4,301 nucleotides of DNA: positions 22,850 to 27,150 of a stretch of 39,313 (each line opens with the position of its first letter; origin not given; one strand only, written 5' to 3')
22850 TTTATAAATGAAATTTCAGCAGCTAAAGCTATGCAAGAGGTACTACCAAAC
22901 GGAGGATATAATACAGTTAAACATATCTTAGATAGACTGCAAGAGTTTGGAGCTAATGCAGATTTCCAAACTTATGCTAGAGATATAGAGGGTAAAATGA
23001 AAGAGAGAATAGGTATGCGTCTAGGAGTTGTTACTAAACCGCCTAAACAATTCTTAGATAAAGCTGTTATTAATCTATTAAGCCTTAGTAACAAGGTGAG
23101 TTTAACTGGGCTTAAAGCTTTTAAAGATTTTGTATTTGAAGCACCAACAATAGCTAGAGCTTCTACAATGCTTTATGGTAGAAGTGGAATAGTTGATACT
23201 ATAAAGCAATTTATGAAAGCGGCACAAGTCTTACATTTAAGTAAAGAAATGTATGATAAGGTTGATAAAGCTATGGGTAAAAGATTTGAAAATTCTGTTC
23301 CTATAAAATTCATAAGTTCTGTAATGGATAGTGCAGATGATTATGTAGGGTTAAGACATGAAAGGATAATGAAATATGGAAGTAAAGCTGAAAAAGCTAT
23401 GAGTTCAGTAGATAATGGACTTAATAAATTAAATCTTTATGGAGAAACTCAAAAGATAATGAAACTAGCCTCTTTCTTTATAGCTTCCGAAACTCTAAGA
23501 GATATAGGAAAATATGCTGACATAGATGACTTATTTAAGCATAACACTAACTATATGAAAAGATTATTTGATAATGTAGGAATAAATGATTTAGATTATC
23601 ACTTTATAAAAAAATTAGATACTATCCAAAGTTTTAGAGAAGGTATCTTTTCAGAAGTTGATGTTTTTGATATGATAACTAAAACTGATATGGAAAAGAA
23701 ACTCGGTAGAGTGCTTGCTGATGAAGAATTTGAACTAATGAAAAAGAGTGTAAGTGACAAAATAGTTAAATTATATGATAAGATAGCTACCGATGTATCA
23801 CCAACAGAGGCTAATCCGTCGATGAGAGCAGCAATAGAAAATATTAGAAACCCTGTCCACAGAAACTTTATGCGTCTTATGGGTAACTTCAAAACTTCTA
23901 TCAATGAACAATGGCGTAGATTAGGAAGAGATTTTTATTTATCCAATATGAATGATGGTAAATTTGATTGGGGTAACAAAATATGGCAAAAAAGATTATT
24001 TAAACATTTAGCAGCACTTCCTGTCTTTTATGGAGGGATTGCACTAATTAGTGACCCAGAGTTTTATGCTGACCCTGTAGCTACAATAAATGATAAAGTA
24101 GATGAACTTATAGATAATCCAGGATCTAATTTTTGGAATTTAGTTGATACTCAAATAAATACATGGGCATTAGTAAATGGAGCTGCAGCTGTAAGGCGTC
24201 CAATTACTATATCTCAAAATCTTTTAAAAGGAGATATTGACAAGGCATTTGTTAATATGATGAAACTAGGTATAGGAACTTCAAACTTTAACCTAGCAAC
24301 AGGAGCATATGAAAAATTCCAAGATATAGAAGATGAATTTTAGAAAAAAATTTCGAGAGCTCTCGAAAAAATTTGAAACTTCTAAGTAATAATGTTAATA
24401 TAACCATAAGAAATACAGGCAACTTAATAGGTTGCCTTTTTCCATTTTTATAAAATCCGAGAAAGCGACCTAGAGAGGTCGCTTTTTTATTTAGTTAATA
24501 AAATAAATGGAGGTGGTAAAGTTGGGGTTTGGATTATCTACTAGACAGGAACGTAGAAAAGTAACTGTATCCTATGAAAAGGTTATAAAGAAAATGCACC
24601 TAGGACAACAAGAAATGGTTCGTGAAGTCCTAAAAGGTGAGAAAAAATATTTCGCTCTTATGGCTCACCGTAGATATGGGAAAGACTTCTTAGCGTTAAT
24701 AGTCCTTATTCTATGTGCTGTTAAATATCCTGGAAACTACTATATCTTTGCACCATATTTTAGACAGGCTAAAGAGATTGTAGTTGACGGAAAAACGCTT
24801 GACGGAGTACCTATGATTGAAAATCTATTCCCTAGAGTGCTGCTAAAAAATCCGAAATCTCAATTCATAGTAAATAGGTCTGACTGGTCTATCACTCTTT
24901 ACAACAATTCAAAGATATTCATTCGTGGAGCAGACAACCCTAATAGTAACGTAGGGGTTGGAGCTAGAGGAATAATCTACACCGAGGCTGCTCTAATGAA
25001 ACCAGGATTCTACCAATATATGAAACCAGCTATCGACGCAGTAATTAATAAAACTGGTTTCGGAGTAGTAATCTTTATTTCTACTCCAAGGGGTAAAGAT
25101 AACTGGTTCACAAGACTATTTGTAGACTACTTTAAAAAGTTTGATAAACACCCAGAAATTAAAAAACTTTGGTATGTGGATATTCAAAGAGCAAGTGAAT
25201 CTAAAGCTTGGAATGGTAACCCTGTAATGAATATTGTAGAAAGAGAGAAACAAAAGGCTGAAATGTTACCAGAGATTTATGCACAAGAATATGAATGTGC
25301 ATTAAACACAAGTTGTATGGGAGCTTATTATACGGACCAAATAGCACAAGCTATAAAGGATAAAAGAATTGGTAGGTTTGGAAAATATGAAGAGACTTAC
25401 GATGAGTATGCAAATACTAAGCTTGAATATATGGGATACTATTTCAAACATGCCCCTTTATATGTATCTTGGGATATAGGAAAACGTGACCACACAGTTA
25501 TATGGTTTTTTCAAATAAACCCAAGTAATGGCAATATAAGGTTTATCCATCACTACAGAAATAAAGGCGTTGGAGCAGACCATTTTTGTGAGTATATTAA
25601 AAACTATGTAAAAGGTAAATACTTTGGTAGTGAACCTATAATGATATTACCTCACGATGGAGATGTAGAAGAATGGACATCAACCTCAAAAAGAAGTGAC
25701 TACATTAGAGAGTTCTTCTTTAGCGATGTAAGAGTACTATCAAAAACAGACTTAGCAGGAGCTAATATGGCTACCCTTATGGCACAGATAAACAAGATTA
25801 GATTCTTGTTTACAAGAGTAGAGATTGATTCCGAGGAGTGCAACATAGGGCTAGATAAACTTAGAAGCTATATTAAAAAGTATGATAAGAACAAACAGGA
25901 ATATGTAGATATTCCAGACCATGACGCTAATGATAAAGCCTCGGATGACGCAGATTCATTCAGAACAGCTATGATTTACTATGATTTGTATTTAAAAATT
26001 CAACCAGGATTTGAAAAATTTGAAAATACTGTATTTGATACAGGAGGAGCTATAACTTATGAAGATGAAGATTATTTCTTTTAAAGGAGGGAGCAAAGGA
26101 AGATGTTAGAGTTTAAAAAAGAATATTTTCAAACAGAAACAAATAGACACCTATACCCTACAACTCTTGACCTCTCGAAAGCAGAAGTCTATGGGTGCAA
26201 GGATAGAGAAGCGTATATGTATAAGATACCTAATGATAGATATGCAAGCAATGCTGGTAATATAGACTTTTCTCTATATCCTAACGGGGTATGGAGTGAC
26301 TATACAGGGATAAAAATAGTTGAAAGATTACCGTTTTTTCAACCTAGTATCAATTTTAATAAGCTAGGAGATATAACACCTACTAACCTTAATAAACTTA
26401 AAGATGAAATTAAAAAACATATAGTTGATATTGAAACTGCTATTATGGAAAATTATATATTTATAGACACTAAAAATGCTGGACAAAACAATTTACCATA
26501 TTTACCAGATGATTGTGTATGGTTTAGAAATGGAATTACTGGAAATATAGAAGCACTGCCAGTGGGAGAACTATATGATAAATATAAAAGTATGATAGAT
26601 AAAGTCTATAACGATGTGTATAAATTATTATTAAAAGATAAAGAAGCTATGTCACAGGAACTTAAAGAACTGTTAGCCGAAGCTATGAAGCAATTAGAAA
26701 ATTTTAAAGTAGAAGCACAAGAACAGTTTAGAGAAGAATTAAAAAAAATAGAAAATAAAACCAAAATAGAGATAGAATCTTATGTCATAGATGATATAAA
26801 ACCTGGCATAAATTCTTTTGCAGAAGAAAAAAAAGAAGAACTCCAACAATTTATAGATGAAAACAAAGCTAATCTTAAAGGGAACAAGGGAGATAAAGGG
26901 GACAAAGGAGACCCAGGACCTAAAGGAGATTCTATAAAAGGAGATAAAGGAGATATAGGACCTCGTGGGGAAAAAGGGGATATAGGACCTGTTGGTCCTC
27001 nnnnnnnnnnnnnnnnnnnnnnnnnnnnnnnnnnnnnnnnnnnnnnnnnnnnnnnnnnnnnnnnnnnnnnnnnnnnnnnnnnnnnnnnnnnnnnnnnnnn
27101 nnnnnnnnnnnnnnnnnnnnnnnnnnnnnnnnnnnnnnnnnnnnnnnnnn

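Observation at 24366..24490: Promoter-like 24-mer followed immediately by two intrinsic terminators, duplicated at 36043: late-gene antitermination switch or small RNAs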

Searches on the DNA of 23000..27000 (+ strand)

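Call 6: search_dna_similar(query=window:23000-27000:+, collection=phages, mode=near)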
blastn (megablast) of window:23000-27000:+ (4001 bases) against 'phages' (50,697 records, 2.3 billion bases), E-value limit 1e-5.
No match.

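Call 57: build_rna_model(alignment_id=A4, structure=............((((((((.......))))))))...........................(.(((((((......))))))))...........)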
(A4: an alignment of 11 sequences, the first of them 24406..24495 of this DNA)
Model R1 built from alignment A4 (11 sequences, 96 columns); structure: as given.
model positions 89; base pairs 16; branch points 1; effective number of sequences 2.7; information 0.64 bits per position. Calibrated on 0.2 Mb of random sequence (short: E-values are rough).
structure used (alignment columns):
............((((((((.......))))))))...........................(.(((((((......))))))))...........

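Call 58: search_with_rna_model(model_id=R1, sources=[window, L002, L004, L005, L006, L007, L008, L009, L011, L012, L013, L014, L015, L018, L019, L021, L022, L023, L024, L026, L056, L057, L058, L030, L031, L035, L038, L042, L045, L047, L050, L051], max_evalue=1, make_alignment=true)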
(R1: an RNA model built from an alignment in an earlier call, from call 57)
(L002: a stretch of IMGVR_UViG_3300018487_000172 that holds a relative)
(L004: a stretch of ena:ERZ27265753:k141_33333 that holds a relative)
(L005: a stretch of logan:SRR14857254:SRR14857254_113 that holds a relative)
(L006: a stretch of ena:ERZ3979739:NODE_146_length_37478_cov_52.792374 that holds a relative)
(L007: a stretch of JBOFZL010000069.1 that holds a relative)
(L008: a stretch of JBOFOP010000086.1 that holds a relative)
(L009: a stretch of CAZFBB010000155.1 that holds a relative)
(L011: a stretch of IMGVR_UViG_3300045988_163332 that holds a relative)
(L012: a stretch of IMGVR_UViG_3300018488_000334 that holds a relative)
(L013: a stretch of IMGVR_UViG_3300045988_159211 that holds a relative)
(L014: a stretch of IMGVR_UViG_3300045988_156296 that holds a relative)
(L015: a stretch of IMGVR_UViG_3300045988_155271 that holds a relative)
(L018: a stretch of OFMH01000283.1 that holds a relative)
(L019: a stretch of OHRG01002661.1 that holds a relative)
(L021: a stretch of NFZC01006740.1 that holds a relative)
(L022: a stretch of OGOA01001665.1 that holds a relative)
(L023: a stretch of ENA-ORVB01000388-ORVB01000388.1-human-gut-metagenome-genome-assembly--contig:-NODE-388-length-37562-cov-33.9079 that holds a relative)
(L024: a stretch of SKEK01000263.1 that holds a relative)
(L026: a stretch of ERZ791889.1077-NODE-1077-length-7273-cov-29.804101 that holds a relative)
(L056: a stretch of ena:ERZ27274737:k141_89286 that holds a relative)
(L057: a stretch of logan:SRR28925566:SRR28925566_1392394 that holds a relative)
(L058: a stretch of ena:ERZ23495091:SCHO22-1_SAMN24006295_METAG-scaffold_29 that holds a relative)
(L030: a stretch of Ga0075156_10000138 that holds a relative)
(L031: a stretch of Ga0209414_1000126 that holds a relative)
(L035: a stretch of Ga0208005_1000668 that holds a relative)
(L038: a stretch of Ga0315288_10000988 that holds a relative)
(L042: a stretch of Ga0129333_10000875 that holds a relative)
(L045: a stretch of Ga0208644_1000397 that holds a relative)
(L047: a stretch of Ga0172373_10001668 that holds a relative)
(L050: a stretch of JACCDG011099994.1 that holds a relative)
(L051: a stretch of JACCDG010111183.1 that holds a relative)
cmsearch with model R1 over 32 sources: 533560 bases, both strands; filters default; matches with E-value up to 1: 47.
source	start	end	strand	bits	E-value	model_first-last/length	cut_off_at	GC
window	24406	24495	+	98.3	6.5e-17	1-89/89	no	0.33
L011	9870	9959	+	98.1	7.2e-17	1-89/89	no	0.31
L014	9841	9930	+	98.1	7.2e-17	1-89/89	no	0.31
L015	9870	9959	+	98.1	7.2e-17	1-89/89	no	0.31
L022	3967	4056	+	98.1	7.2e-17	1-89/89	no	0.31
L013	9841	9930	+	97.9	7.6e-17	1-89/89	no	0.32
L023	9841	9930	+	97.9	7.6e-17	1-89/89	no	0.32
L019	983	1072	+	97.9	7.7e-17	1-89/89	no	0.32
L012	2976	3065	+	97.3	1e-16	1-89/89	no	0.33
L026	6840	6929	+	96.8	1.3e-16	1-89/89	no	0.34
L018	9884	9974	+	95.6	2.4e-16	1-89/89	no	0.31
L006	9755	9846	+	93.3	7e-16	1-89/89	no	0.3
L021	9880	9968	+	92.3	1.1e-15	1-89/89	no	0.34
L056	9831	9919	+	89.6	4e-15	1-89/89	no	0.34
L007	9887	9976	+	83.6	7.1e-14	1-89/89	no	0.37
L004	6944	7036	+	71.7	2.1e-11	1-89/89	no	0.29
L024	9887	9977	+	70.4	3.8e-11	1-89/89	no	0.37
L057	9909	9990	+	62.4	1.8e-09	1-89/89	no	0.32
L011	9870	9959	-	54.1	9.1e-08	1-89/89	no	0.31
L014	9841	9930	-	54.1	9.1e-08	1-89/89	no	0.31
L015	9870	9959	-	54.1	9.1e-08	1-89/89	no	0.31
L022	3967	4056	-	54.1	9.1e-08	1-89/89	no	0.31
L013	9841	9930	-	53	1.5e-07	1-89/89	no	0.32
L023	9841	9930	-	53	1.5e-07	1-89/89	no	0.32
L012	2976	3065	-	48.5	1.3e-06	1-89/89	no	0.33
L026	6840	6929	-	45.3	6e-06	1-89/89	no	0.34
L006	9755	9846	-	45.2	6.2e-06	1-89/89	no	0.3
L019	983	1071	-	42.4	2.3e-05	1-89/89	no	0.33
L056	9831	9919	-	38.2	0.00018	1-89/89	no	0.34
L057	9909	9990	-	38.2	0.00018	1-89/89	no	0.32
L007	9887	9976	-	37.3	0.00027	1-89/89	no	0.37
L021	9880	9968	-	36.3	0.00042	1-89/89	no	0.34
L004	6944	7033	-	33.7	0.0015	1-89/89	no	0.3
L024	9887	9977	-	30.7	0.0061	1-89/89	no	0.37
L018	9840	9926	-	28.6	0.017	1-89/89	no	0.26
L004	16344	16423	-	27.4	0.031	1-89/89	no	0.25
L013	20220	20299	+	25.6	0.071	1-89/89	no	0.25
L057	19029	19082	-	22.4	0.32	1-89/89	no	0.24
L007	159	250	-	22.1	0.37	1-89/89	no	0.25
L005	17777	17857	-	21.9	0.41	1-89/89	no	0.2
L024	2253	2314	+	20.8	0.71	1-89/89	no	0.23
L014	2641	2709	-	20.5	0.82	1-89/89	no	0.35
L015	2180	2248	-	20.5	0.82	1-89/89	no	0.35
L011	2712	2780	-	20.4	0.85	1-89/89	no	0.36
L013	2644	2712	-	20.4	0.85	1-89/89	no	0.36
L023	2643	2711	-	20.4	0.85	1-89/89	no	0.36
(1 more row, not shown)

Alignment A5: 47 matches aligned to the model, 133 columns, each read 5' to 3' on its own strand. Consensus structure (alignment columns), stored with it:
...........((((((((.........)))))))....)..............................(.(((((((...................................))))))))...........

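Call 59: search_with_rna_model(model_id=R1, sources=[window, L004, L006, L007, L011, L012, L013, L018, L019, L021, L024, L026, L056, L057], max_evalue=1e-8, make_alignment=true)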
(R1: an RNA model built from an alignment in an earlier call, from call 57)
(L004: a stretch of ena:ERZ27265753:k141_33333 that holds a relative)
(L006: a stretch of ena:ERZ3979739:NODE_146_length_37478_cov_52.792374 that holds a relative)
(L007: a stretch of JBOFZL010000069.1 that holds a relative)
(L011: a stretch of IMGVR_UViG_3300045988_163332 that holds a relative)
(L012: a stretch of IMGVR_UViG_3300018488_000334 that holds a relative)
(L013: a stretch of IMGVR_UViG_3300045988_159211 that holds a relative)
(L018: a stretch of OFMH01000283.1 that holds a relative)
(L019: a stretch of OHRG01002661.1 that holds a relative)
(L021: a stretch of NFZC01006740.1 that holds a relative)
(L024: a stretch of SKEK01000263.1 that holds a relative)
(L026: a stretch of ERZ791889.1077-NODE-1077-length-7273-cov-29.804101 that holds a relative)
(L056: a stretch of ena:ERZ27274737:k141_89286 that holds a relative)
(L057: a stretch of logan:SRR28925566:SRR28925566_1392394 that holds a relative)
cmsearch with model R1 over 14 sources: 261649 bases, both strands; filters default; matches with E-value up to 1e-8: 14.
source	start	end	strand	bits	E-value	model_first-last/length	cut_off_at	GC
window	24406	24495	+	98.3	3.2e-17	1-89/89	no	0.33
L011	9870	9959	+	98.1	3.5e-17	1-89/89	no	0.31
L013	9841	9930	+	97.9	3.7e-17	1-89/89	no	0.32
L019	983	1072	+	97.9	3.8e-17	1-89/89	no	0.32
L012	2976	3065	+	97.3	5e-17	1-89/89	no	0.33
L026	6840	6929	+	96.8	6.5e-17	1-89/89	no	0.34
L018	9884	9974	+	95.6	1.2e-16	1-89/89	no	0.31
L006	9755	9846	+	93.3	3.4e-16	1-89/89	no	0.3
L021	9880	9968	+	92.3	5.5e-16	1-89/89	no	0.34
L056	9831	9919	+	89.6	2e-15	1-89/89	no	0.34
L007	9887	9976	+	83.6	3.5e-14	1-89/89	no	0.37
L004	6944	7036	+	71.7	1e-11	1-89/89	no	0.29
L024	9887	9977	+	70.4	1.9e-11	1-89/89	no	0.37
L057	9909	9990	+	62.4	8.6e-10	1-89/89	no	0.32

Alignment A6: 14 matches aligned to the model, 100 columns, each read 5' to 3' on its own strand. Consensus structure (alignment columns), stored with it:
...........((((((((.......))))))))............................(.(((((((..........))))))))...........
